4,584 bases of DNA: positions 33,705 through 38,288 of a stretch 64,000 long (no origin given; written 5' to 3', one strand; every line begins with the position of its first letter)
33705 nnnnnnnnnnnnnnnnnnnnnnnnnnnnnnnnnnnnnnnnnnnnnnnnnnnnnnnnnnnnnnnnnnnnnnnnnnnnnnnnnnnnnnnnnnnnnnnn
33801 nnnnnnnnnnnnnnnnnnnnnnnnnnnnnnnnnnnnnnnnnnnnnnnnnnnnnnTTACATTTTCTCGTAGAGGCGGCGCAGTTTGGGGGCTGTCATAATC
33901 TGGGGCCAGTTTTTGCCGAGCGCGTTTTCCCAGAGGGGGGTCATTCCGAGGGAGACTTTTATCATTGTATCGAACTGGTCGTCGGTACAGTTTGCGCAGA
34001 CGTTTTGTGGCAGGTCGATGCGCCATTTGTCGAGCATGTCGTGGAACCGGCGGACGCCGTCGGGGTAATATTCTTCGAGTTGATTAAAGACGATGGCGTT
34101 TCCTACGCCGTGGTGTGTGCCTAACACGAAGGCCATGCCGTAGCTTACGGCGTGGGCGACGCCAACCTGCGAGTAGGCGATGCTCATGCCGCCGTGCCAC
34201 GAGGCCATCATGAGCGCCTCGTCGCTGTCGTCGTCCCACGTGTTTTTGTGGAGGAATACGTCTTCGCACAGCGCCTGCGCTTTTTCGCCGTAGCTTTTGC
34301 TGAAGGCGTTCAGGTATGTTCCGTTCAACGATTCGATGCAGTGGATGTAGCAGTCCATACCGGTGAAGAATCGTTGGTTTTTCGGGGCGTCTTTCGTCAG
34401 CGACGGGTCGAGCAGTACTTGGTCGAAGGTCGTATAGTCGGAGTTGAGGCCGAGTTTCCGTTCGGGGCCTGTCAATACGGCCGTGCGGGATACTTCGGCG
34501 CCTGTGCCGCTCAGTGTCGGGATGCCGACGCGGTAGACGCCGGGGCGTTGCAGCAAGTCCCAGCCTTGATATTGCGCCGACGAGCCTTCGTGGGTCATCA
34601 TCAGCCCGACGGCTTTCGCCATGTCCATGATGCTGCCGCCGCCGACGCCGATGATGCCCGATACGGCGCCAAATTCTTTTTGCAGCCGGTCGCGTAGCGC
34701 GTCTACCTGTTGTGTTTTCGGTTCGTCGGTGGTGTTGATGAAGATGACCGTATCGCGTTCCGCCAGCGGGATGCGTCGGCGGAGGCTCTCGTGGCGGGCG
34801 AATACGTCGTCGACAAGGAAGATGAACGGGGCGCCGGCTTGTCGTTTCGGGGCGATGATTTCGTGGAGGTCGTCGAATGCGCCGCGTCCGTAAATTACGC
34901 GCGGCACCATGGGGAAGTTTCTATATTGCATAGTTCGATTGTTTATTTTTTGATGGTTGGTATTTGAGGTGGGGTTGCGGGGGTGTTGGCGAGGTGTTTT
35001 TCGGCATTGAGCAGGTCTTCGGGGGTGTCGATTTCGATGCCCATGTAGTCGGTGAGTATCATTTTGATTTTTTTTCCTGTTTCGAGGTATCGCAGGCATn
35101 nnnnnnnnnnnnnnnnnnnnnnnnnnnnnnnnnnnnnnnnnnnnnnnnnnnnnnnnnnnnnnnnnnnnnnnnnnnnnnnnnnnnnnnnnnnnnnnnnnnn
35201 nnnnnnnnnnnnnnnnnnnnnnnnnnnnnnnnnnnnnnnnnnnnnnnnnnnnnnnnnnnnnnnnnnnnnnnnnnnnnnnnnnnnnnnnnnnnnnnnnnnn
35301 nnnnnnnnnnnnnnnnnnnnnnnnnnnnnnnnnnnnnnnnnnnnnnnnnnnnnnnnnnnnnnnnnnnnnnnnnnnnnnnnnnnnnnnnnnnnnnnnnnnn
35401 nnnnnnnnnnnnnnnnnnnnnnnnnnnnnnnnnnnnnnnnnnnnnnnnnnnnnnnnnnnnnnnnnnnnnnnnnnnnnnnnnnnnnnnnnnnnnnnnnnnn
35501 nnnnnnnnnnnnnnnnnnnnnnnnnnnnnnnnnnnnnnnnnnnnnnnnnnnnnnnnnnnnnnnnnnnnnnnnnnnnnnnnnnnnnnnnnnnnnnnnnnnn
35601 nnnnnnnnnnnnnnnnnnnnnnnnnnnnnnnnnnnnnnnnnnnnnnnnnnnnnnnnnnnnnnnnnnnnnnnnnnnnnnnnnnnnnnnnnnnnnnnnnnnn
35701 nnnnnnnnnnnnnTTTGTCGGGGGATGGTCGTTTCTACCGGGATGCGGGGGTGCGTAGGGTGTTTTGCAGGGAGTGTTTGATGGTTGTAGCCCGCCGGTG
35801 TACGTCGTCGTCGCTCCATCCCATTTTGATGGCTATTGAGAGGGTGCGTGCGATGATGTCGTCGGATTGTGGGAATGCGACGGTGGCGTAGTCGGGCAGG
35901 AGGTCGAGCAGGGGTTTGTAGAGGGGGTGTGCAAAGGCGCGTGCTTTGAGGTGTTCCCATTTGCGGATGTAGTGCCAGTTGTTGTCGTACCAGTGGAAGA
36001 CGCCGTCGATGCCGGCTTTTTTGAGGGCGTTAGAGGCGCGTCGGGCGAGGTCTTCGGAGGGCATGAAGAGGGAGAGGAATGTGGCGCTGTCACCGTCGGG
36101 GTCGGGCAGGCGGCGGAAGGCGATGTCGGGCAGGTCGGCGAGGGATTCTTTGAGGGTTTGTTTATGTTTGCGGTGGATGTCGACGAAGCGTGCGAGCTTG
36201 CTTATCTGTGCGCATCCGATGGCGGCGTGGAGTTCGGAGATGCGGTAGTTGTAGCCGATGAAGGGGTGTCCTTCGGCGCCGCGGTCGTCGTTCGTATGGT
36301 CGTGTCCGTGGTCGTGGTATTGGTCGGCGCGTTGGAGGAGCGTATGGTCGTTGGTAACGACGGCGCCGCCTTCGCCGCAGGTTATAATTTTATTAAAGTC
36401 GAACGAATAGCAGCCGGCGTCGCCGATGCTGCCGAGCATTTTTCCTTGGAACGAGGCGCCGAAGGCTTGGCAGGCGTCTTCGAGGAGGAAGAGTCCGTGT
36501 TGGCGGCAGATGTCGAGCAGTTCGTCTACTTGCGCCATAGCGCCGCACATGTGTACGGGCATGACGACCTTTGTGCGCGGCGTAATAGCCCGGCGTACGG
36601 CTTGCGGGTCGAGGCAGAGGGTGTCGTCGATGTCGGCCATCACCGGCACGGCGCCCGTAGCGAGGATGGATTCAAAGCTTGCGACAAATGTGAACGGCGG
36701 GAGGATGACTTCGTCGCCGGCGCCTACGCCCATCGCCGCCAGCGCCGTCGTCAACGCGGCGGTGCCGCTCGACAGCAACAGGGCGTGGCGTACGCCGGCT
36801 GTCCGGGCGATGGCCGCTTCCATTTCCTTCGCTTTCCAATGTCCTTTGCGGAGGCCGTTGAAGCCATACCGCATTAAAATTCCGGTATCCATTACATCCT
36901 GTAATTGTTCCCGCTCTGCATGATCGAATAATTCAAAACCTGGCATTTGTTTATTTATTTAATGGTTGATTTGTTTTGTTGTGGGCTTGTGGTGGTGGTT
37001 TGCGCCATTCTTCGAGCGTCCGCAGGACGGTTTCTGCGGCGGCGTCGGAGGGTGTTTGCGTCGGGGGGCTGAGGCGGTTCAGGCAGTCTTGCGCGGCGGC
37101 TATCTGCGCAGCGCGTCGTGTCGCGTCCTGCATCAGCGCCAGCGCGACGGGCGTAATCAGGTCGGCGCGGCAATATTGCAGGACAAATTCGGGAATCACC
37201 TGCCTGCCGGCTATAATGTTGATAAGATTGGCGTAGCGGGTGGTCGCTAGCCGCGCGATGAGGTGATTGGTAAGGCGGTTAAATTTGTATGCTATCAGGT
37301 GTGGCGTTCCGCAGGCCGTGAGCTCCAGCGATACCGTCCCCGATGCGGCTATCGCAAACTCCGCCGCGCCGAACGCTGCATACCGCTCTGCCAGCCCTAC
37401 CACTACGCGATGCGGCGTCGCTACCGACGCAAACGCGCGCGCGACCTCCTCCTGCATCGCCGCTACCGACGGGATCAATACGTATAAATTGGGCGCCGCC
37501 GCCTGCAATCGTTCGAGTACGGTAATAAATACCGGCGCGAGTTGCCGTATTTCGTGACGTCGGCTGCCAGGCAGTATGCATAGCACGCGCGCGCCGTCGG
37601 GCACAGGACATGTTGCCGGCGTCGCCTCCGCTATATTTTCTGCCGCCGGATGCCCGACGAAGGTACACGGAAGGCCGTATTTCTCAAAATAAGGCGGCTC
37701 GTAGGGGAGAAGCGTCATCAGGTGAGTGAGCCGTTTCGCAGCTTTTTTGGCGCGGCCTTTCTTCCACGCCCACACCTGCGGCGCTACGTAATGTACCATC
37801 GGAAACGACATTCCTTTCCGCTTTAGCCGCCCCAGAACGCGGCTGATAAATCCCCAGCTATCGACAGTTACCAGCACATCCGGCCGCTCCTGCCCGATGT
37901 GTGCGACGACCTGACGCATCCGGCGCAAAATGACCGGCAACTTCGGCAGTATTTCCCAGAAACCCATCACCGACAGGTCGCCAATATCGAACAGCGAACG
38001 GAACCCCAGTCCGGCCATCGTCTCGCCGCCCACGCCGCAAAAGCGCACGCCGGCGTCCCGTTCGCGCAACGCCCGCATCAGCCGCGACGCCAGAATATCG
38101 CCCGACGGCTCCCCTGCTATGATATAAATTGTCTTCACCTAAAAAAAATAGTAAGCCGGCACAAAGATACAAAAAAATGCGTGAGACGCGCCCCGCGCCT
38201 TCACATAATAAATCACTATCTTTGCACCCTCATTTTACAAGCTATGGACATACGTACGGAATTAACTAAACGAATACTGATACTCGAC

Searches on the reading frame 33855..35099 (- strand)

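Call 8: search_protein_families(library=pfam, proteins=[window:33855-35099:-], max_evalue=0.01)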
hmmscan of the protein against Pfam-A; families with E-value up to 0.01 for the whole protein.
window:33855-35099:- (414 aa): 3 families
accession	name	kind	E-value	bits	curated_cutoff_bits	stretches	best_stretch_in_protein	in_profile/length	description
PF00465.25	Fe-ADH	-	6.9e-26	91.3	31.3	1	67-232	3-168/168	Iron-containing alcohol dehydrogenase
PF25137.1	ADH_Fe_C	-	6.2e-10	39.5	27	1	246-346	4-106/194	Fe-containing alcohol dehydrogenase family, C-terminal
PF13685.12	Fe-ADH_2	-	0.0013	19.2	28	1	73-165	5-94/149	Iron-containing alcohol dehydrogenase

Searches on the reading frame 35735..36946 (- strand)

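Call 93: search_protein_families(library=pfam, proteins=[window:35735-36946:-], max_evalue=0.0001)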
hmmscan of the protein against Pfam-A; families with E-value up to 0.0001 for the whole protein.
window:35735-36946:- (403 aa): 5 families
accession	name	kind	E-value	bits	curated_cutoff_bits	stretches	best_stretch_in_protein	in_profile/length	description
PF01041.23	DegT_DnrJ_EryC1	-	7.5e-91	305.5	19.8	1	38-326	25-313/360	DegT/DnrJ/EryC1/StrS aminotransferase family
PF00155.27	Aminotran_1_2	-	1.1e-08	35.1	19.7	1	35-157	39-185/361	Aminotransferase class I and II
PF00266.25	Aminotran_5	-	2.1e-07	30.7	21.5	1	42-164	48-182/371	Aminotransferase class-V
PF01053.26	Cys_Met_Meta_PP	-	9e-07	28.2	27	1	32-166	47-182/381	Cys/Met metabolism PLP-dependent enzyme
PF01212.27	Beta_elim_lyase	-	3.3e-05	23.8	27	1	39-214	34-227/288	Beta-eliminating lyase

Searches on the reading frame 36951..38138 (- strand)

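Call 93: search_protein_families(library=pfam, proteins=[window:36951-38138:-], max_evalue=0.0001)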
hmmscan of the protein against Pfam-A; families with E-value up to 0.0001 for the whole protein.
window:36951-38138:- (395 aa): 2 families
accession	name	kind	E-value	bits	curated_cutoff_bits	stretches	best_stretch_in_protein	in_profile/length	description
PF02684.21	LpxB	-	1.4e-94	317.5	22.6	1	4-356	1-359/374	Lipid-A-disaccharide synthetase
PF13579.12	Glyco_trans_4_4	-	4.5e-05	24.3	29.7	1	18-137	8-120/158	Glycosyl transferase 4-like domain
